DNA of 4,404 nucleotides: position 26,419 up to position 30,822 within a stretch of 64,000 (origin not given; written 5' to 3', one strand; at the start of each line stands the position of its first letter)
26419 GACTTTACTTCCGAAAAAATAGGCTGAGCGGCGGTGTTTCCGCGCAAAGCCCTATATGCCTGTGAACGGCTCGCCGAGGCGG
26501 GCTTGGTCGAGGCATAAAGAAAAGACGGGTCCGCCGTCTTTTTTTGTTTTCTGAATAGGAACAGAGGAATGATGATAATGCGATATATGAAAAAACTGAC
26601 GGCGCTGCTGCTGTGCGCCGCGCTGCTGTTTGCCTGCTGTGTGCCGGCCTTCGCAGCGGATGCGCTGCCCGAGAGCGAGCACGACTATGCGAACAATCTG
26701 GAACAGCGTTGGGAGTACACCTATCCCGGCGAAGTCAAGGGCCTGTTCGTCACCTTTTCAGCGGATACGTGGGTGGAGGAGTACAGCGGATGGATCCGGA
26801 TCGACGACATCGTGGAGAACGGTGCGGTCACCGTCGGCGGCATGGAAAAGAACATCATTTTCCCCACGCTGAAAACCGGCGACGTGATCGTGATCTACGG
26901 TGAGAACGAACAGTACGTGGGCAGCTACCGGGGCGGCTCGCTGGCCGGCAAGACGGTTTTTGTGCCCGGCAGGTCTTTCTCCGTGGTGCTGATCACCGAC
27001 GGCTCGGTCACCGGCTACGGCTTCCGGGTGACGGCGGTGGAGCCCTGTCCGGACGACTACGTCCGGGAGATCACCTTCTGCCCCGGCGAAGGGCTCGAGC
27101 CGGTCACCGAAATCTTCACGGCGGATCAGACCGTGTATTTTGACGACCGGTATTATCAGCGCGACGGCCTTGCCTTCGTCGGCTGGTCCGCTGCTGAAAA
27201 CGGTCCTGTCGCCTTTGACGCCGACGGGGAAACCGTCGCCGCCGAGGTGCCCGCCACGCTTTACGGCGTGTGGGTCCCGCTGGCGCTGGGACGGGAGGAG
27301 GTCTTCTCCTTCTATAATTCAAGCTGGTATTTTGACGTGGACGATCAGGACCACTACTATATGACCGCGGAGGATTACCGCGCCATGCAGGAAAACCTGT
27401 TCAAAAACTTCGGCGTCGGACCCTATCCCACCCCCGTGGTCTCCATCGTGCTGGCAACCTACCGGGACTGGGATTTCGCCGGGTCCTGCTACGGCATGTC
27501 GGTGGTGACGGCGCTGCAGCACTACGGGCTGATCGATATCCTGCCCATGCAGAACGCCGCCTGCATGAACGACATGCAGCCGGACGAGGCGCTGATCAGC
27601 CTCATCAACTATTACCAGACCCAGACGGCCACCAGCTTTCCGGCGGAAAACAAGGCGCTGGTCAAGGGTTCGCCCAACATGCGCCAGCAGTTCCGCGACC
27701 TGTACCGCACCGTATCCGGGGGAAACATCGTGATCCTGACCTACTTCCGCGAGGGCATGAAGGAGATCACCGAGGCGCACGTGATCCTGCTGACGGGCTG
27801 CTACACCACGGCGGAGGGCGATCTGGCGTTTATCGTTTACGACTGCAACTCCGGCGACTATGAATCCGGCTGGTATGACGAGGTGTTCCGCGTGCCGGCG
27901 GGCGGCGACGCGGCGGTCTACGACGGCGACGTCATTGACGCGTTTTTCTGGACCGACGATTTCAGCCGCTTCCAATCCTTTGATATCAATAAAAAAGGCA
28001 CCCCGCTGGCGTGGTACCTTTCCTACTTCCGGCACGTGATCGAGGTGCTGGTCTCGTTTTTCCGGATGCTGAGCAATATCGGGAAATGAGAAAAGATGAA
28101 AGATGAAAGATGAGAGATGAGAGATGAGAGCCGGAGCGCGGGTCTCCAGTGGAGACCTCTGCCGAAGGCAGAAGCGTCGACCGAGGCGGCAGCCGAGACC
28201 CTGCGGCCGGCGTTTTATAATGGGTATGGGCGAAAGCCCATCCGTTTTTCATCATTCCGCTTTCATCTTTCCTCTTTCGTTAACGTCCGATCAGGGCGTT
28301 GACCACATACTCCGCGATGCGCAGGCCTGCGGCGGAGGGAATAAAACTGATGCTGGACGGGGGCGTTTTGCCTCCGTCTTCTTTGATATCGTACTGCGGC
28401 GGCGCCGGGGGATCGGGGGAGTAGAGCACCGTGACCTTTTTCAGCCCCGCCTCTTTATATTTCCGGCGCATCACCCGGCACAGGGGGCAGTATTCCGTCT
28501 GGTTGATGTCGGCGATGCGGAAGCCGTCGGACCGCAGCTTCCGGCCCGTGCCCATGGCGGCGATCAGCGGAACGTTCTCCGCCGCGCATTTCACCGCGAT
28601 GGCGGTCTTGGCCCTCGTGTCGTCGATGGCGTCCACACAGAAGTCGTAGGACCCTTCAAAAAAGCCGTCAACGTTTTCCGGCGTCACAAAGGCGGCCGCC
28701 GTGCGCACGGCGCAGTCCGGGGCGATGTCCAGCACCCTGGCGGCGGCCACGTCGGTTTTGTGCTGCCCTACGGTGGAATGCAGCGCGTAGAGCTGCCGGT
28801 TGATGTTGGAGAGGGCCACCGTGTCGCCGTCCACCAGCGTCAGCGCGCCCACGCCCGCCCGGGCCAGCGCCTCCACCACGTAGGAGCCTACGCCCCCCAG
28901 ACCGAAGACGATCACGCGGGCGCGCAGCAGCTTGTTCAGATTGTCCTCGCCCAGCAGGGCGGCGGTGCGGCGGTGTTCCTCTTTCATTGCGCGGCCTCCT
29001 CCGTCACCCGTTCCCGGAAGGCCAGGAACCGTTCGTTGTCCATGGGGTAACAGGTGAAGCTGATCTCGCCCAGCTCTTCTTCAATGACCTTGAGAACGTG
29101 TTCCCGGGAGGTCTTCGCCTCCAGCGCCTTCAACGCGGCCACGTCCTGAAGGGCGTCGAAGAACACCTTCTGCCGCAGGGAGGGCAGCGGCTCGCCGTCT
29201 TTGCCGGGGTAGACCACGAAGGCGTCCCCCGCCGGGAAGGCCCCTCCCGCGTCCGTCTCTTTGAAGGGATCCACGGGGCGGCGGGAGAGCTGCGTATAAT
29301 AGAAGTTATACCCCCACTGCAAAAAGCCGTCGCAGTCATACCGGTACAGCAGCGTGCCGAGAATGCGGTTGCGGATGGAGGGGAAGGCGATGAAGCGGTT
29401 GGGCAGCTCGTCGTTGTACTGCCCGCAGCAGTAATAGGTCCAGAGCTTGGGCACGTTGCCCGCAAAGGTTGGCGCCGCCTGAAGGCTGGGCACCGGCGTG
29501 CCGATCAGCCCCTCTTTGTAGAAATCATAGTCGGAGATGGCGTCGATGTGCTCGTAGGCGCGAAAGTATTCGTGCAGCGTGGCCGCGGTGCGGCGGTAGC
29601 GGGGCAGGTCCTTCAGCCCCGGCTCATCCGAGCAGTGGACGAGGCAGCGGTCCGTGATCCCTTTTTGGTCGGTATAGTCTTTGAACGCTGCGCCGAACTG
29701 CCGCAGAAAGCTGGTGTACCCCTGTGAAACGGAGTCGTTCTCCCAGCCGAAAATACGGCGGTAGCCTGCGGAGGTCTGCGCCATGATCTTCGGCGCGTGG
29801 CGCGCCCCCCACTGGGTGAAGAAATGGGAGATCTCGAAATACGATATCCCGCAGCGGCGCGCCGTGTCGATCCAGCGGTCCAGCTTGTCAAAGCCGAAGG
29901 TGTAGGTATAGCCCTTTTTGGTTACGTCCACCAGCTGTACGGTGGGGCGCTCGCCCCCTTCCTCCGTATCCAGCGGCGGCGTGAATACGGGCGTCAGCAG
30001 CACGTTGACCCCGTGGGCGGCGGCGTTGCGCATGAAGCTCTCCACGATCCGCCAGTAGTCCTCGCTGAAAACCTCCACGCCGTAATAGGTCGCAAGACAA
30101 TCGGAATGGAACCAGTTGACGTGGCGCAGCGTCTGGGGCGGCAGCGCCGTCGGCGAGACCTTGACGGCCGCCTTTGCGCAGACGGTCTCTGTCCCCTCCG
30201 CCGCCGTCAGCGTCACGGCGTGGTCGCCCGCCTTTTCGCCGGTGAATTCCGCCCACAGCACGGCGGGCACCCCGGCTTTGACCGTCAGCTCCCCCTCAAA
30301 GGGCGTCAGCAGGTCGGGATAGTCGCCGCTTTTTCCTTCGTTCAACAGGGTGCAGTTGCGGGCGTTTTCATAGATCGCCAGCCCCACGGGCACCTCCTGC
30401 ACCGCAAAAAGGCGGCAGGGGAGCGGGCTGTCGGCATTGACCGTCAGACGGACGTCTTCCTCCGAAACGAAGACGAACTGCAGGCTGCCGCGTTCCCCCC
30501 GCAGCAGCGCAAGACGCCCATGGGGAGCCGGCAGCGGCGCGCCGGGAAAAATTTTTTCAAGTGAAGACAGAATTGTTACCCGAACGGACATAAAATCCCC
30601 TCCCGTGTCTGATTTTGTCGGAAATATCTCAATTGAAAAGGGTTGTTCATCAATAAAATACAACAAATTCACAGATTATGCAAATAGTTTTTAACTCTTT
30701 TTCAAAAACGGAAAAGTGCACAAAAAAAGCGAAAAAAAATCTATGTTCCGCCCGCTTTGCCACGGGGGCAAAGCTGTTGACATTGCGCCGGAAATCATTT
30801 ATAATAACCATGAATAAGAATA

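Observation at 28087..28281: Heptad-armed noncoding cassette filling a convergent spacer and carrying the R1 structured element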

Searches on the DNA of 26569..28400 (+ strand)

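Call 5: search_rna_families(source=window, start=27950, end=28400, threshold=evalue, max_evalue=10, show_alignments=3)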
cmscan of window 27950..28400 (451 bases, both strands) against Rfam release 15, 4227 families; matches with E-value up to 10: 5.
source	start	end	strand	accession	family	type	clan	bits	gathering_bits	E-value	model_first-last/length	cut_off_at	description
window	28063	28107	+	RF01304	sR5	Gene; snRNA; snoRNA; CD-box;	-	14.4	40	0.64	1-53/53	no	Small nucleolar RNA sR5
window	27986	28024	-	RF00489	ctRNA_p42d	Gene; antisense;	-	14.3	50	4.3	1-46/46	no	ctRNA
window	28062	28115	+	RF01120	sR33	Gene; snRNA; snoRNA; CD-box;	-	13.9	37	2.4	1-55/55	no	Small nucleolar RNA sR33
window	28229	28259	-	RF01140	sR20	Gene; snRNA; snoRNA; CD-box;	-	13.8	44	3.7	1-56/56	no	Small nucleolar RNA sR20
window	28248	28280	-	RF01126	sR41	Gene; snRNA; snoRNA; CD-box;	-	9.8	54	8.6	1-53/53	no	Small nucleolar RNA sR41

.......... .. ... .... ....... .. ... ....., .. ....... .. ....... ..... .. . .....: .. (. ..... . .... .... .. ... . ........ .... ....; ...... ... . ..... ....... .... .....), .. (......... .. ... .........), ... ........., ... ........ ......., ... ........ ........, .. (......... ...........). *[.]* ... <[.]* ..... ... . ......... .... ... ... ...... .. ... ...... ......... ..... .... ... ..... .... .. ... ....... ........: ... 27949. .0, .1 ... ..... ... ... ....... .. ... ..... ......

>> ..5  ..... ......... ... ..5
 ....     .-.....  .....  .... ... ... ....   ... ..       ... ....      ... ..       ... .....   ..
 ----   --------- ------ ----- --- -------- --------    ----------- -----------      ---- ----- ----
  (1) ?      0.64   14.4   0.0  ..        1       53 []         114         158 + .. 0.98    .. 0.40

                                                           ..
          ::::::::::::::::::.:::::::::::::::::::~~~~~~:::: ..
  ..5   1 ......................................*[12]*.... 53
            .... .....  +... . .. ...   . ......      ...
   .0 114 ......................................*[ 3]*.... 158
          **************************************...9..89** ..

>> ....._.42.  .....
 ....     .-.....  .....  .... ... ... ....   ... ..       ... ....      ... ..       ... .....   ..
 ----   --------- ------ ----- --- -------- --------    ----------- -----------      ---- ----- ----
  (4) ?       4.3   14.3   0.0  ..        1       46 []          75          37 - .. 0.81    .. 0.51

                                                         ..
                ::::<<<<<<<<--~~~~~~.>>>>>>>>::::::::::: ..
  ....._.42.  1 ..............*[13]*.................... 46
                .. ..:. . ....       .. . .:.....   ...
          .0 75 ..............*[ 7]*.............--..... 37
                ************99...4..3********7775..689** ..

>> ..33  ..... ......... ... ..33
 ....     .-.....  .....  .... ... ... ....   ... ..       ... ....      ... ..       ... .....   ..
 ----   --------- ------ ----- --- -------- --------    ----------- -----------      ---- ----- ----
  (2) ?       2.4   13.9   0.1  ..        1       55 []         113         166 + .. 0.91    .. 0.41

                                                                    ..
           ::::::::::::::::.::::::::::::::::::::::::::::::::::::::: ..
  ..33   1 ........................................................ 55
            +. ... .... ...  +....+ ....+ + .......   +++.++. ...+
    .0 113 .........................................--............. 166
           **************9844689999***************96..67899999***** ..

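Call 15: search_dna_similar(query=window:28050-28320:+, collection=phages, mode=distant)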
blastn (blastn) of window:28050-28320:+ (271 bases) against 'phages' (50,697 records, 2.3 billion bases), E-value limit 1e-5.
Records with a match: 2; places in all: 2; records where one place covers at least 80% of the query: 0.
Best place of each record, by identity: 80-90% 2.
By first word of the organism name: Ruminococcus 2.
By host as written in the record: Ruminococcus sp. 2.
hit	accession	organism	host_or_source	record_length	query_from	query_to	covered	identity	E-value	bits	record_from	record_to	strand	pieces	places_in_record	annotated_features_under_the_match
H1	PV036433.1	Ruminococcus phage NatCom_23091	Ruminococcus sp.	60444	89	153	24%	87.7%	8e-14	82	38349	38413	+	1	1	hypothetical protein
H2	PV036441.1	Ruminococcus phage NatCom_29429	Ruminococcus sp.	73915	89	153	24%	87.7%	8e-14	82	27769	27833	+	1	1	hypothetical protein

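Call 16: get_annotated_region(hit=H1, flank=1500)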
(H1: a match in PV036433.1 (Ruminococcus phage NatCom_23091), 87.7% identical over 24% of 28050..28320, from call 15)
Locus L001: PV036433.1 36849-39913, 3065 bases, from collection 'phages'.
description: Ruminococcus phage NatCom_23091, complete genome.
organism: Ruminococcus phage NatCom_23091 (NCBI taxid 3403535)
taxonomy: Viruses; Duplodnaviria; Heunggongvirae; Uroviricota; Caudoviricetes; Ca. Heliusvirales
host: Ruminococcus sp.; source: human feces; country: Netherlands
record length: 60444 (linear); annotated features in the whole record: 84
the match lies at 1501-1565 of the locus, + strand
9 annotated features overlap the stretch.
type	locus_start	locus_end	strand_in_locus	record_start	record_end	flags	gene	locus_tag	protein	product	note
CDS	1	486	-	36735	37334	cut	-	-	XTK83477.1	hypothetical protein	-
CDS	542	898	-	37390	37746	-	-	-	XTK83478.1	hypothetical protein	-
CDS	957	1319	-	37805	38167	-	-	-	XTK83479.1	hypothetical protein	-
CDS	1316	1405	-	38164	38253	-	-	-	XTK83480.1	hypothetical protein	-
CDS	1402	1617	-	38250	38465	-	-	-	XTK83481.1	hypothetical protein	-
CDS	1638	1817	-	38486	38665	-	-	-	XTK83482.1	hypothetical protein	-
CDS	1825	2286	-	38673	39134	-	-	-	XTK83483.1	gamma-glutamyl cyclotransferase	-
CDS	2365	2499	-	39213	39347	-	-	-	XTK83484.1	hypothetical protein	-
CDS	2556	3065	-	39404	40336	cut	-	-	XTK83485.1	amidoligase enzyme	-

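Call 17: get_annotated_region(hit=H2, flank=1500)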
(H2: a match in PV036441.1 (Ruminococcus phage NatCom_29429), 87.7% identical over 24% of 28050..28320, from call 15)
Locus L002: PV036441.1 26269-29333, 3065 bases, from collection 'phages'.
description: Ruminococcus phage NatCom_29429, complete genome.
organism: Ruminococcus phage NatCom_29429 (NCBI taxid 3403539)
taxonomy: Viruses; Duplodnaviria; Heunggongvirae; Uroviricota; Caudoviricetes; Ca. Heliusvirales
host: Ruminococcus sp.; source: human feces; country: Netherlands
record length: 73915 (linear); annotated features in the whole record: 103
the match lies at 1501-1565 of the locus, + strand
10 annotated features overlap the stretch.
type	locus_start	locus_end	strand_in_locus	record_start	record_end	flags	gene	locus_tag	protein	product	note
CDS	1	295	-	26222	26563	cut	-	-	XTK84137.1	hypothetical protein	-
CDS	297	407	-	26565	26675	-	-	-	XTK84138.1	hypothetical protein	-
CDS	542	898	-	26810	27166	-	-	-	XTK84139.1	hypothetical protein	-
CDS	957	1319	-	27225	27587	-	-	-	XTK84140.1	hypothetical protein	-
CDS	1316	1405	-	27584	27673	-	-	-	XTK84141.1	hypothetical protein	-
CDS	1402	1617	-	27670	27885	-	-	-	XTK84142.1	hypothetical protein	-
CDS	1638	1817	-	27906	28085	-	-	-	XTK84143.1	hypothetical protein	-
CDS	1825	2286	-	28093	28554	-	-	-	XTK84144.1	gamma-glutamyl cyclotransferase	-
CDS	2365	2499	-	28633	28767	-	-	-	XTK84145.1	hypothetical protein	-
CDS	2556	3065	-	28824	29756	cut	-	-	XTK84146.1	amidoligase enzyme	-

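Call 35: search_rna_families(sources=[L006, L007, L008, L003, L005, L011], threshold=gathering)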
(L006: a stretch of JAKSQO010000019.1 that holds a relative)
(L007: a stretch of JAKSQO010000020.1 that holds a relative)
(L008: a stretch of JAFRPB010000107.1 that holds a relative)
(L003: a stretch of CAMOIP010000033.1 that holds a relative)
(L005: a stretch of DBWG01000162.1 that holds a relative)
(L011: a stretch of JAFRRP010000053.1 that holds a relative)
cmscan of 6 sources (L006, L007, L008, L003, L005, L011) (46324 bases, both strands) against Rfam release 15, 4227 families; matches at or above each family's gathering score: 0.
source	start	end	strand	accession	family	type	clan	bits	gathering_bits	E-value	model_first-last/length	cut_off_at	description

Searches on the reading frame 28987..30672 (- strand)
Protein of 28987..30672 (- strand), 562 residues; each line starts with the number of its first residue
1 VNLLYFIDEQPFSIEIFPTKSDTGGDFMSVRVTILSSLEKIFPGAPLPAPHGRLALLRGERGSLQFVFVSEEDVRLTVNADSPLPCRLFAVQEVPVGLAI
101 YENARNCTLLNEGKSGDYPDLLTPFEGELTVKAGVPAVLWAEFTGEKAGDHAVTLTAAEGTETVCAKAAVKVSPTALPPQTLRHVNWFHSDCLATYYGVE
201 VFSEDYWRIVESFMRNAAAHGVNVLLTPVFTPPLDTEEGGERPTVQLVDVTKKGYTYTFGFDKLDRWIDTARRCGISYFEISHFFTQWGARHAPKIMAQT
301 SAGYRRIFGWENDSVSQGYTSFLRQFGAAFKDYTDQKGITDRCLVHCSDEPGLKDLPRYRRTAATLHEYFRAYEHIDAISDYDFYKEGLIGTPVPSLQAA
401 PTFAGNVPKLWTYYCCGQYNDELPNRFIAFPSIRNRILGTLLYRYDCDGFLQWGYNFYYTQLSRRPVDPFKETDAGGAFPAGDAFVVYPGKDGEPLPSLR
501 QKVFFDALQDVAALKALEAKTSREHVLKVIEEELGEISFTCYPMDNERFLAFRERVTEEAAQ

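Call 23: search_protein_families(library=pfam, proteins=[window:28987-30672:-])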
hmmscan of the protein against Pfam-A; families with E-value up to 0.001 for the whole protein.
window:28987-30672:- (562 aa): 1 family
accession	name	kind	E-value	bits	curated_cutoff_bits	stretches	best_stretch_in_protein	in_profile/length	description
PF13320.12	GH123_cat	-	7.3e-106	354.6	23.1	1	187-517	1-324/324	Glycoside hydrolase 123, catalytic domain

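Call 24: search_protein_families(library=ncbifam, proteins=[window:28987-30672:-])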
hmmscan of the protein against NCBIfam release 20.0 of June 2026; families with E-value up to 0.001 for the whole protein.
window:28987-30672:- (562 aa): 0 families
